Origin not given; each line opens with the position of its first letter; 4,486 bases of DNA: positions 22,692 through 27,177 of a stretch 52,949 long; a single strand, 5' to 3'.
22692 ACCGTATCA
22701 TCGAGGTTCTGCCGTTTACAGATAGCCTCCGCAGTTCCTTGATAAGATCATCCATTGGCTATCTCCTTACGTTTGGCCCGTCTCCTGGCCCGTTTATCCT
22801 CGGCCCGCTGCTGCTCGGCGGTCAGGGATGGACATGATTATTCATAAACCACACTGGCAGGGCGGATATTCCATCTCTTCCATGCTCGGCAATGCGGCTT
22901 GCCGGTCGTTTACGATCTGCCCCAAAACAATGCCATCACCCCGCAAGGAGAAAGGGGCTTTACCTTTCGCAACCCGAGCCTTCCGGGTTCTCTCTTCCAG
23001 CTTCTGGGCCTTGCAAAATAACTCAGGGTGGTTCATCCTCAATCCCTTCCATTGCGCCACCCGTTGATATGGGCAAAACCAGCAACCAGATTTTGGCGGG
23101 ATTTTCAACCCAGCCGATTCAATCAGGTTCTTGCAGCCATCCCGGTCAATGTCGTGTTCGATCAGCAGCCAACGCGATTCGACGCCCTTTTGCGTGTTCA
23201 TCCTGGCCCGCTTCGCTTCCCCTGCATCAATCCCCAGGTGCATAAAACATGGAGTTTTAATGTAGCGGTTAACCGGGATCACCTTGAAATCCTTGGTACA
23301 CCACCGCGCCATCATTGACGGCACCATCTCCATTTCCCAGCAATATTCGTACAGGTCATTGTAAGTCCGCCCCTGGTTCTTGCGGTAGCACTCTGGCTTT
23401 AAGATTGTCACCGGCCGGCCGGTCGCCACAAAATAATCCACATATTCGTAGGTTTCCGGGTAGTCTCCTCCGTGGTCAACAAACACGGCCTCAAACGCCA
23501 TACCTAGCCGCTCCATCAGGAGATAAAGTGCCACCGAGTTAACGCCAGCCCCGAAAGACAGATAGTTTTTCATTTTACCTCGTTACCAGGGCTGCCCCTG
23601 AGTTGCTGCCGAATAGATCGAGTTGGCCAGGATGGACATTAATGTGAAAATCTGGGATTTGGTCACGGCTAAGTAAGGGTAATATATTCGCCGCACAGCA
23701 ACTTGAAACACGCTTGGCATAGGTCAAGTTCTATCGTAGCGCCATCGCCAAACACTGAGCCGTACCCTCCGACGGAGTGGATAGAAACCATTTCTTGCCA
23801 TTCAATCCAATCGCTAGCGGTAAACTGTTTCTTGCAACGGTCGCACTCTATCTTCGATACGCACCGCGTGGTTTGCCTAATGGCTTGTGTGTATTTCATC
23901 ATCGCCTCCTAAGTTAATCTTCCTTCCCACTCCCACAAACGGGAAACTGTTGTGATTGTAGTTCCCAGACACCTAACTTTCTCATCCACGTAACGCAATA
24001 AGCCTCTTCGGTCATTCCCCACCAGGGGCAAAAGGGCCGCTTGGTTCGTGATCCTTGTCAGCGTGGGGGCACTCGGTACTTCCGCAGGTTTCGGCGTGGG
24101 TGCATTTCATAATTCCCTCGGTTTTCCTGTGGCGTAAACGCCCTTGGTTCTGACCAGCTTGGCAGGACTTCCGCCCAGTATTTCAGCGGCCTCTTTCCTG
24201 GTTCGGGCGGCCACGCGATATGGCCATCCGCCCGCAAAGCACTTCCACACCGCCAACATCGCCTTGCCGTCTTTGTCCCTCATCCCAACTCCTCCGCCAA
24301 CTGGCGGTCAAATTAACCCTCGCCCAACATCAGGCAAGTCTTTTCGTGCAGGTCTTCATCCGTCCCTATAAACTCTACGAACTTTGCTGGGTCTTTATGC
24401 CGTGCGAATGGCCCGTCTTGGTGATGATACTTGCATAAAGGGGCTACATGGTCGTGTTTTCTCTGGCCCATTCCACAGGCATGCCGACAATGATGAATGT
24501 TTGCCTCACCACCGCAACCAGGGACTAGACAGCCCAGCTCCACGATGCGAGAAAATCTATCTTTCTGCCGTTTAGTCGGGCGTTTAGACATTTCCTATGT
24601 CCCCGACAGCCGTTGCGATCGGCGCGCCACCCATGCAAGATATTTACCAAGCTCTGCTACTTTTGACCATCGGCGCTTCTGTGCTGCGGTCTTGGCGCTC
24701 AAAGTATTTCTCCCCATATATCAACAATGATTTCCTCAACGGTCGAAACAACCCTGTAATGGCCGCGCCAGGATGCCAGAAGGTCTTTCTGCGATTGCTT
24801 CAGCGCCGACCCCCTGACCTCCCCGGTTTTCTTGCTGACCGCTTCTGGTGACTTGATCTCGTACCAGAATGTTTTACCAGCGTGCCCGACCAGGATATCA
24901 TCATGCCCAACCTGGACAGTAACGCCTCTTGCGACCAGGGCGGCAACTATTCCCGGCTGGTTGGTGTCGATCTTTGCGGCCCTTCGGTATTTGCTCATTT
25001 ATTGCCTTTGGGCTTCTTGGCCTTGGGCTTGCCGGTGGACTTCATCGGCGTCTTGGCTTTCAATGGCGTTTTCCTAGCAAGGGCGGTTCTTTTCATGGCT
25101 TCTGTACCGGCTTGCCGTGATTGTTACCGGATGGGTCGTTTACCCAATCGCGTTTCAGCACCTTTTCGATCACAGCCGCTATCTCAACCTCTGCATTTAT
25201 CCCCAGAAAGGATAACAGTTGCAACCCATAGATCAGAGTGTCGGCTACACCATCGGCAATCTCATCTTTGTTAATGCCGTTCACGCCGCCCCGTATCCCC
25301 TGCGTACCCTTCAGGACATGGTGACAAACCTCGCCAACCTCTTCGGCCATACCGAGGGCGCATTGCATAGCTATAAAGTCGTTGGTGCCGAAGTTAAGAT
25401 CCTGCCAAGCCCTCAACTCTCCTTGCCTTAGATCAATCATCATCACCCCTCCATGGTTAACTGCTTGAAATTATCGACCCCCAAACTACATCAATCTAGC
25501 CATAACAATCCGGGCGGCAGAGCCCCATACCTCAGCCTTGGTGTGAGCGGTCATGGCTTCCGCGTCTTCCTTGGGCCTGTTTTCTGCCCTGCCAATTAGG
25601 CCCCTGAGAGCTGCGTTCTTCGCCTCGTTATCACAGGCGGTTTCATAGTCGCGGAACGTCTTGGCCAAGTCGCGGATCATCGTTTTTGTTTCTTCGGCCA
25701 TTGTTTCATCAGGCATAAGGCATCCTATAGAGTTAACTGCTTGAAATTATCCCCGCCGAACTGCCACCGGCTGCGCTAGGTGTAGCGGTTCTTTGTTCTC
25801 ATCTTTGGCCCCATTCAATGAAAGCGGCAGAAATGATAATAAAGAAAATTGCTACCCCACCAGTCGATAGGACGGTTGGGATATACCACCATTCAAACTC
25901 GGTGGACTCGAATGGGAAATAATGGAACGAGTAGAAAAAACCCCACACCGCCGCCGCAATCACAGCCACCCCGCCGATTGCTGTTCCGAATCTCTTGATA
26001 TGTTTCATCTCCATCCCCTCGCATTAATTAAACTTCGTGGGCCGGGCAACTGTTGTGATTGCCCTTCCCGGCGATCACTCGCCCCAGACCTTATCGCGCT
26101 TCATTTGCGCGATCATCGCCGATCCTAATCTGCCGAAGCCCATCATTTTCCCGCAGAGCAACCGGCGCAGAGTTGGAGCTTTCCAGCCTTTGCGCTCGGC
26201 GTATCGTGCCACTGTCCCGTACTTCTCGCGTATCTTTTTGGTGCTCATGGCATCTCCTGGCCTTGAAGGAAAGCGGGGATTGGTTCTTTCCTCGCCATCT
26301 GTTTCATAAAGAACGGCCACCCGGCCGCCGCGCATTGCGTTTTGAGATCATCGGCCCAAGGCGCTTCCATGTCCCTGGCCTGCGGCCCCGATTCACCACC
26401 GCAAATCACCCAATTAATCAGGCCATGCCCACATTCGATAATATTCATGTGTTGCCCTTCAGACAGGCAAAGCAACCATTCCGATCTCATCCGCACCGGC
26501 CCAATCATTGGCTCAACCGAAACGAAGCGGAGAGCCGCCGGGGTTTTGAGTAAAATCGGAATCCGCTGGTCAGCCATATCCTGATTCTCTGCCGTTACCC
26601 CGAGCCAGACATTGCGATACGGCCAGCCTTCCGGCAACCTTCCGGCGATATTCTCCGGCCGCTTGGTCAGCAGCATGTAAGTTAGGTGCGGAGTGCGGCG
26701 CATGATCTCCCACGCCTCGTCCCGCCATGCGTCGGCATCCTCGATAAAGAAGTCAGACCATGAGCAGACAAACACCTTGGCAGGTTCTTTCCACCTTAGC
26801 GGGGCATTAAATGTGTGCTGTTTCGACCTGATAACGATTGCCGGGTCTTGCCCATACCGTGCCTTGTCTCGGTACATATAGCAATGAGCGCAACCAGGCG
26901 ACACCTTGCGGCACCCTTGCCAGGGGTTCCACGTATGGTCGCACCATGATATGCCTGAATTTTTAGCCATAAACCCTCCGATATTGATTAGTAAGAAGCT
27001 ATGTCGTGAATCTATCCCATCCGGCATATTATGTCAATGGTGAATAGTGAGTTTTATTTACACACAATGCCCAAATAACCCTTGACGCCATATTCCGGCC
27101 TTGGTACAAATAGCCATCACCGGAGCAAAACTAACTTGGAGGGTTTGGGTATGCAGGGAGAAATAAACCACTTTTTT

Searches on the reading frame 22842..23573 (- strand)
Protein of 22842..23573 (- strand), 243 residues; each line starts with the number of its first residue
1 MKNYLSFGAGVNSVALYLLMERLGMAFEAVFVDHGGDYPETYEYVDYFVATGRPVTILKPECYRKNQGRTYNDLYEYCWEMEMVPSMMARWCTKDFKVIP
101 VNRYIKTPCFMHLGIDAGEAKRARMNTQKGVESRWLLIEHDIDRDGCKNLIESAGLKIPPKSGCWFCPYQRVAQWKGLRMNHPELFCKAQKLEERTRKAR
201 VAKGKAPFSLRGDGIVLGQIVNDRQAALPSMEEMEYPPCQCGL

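Call 29: search_protein_families(library=phrogs, proteins=[window:22842-23573:-], max_evalue=0.001)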
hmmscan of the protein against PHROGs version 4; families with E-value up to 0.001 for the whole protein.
window:22842-23573:- (243 aa): 2 families
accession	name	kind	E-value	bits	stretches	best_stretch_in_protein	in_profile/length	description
phrog_424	-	moron, auxiliary metabolic gene and host takeover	5.8e-34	118.8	1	1-211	161-381/460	phosphoadenosine phosphosulfate reductase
phrog_15238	-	unknown function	2.9e-07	31.6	1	1-48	12-60/215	-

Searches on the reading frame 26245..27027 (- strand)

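Call 15: search_protein_families(library=phrogs, proteins=[window:26245-27027:-], max_evalue=0.01)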
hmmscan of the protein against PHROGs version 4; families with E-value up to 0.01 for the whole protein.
window:26245-27027:- (260 aa): 1 family
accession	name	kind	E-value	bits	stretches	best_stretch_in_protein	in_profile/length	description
phrog_2045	-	unknown function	6.6e-80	269.7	1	20-250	1-237/299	-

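Call 16: search_protein_families(library=pfam, proteins=[window:26245-27027:-], max_evalue=0.01)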
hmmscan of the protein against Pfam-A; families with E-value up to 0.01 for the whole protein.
window:26245-27027:- (260 aa): 1 family
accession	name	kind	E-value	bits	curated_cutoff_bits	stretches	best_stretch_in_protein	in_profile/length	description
PF07505.17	DUF5131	-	3.7e-72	243.2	28.9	1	23-246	1-217/243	Protein of unknown function (DUF5131)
